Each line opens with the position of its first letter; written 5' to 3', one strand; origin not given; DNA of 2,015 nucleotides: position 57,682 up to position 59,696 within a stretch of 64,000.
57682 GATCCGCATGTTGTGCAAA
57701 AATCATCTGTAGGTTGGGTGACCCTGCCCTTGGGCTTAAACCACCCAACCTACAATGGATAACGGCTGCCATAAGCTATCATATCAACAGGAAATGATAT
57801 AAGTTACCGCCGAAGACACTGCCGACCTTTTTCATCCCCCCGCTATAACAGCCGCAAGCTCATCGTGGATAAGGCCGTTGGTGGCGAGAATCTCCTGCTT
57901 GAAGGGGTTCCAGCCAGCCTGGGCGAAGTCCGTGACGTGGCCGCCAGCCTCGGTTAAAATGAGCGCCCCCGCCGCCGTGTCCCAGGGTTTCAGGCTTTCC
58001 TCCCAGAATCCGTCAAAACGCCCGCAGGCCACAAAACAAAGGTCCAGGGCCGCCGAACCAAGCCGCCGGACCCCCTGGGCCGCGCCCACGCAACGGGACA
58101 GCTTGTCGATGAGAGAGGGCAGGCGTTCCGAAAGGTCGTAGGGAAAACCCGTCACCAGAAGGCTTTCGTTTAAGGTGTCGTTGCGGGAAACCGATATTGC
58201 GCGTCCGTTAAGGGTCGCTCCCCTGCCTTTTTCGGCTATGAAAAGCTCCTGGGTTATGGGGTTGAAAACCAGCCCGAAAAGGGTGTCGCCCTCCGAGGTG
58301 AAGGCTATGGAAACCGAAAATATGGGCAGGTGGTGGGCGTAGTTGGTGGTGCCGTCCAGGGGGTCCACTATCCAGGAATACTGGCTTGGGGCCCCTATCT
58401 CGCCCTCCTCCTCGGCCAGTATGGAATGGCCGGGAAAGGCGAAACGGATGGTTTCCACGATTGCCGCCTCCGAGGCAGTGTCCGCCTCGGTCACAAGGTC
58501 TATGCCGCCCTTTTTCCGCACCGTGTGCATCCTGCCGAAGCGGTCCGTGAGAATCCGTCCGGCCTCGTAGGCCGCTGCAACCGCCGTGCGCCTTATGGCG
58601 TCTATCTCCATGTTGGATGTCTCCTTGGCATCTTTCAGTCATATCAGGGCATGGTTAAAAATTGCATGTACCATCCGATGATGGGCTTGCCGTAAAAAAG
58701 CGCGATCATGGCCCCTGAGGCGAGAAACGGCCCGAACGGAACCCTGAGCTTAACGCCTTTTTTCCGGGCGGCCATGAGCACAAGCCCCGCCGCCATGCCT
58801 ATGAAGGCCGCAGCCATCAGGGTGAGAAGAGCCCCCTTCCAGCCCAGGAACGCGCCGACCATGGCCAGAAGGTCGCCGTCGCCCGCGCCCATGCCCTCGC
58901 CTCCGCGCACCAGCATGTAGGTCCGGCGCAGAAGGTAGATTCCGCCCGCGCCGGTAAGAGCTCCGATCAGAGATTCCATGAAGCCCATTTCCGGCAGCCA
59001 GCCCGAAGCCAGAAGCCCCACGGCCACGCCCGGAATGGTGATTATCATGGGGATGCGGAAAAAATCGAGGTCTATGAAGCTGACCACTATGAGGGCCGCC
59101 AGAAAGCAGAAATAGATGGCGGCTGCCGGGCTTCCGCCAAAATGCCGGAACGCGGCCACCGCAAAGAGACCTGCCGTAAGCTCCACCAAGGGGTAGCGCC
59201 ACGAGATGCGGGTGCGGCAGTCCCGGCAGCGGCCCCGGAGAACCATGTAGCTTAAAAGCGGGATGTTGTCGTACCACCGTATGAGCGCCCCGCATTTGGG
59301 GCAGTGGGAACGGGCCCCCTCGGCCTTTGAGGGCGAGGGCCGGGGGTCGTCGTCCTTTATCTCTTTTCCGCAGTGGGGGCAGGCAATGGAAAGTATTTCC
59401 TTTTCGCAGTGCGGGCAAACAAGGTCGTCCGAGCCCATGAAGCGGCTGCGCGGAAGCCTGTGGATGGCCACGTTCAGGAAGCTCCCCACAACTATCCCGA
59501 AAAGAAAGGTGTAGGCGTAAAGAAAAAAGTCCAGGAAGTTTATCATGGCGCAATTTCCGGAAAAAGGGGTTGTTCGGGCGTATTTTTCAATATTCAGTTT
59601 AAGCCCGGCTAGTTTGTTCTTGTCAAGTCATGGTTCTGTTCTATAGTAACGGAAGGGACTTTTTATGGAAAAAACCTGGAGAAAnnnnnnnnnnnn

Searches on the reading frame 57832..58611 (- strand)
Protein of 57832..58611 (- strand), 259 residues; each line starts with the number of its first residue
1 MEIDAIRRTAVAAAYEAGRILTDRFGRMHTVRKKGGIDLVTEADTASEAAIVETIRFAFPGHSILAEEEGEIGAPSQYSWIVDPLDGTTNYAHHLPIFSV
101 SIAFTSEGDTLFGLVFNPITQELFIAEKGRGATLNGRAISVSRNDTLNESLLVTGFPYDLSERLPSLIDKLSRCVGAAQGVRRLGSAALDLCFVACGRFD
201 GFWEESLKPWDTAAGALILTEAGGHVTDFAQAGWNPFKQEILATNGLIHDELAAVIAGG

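Call 50: search_protein_families(library=pfam, proteins=[window:57832-58611:-], max_evalue=0.0001)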
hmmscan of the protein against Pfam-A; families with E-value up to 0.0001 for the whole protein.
window:57832-58611:- (259 aa): 1 family
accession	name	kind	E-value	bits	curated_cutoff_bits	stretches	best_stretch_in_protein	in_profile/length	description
PF00459.30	Inositol_P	-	1.4e-71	241.6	27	1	5-254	4-264/271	Inositol monophosphatase family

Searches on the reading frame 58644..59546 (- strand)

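Call 50: search_protein_families(library=pfam, proteins=[window:58644-59546:-], max_evalue=0.0001)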
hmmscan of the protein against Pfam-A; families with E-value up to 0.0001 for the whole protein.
window:58644-59546:- (300 aa): 6 families
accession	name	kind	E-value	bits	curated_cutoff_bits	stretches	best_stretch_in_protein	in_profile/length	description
PF06750.18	A24_N_bact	-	8.6e-33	112.7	23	2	78-135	26-83/84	Bacterial Peptidase A24 N-terminal domain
PF01478.23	Peptidase_A24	-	1.6e-16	61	26.5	1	147-254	2-103/104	Type IV leader peptidase family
PF13248.11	Zn_ribbon_3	-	4.6e-06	26.3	27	0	54-67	3-16/26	zinc-ribbon domain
PF12773.13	DZR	-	6.1e-06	26.7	27.3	0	39-65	10-36/45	Double zinc ribbon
PF24460.1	DUF7575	-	4.3e-05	23.2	28.5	0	54-67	4-16/28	Domain of unknown function (DUF7575)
PF13240.11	Zn_Ribbon_1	-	5.6e-05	23.2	25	0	56-67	2-13/23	zinc-ribbon domain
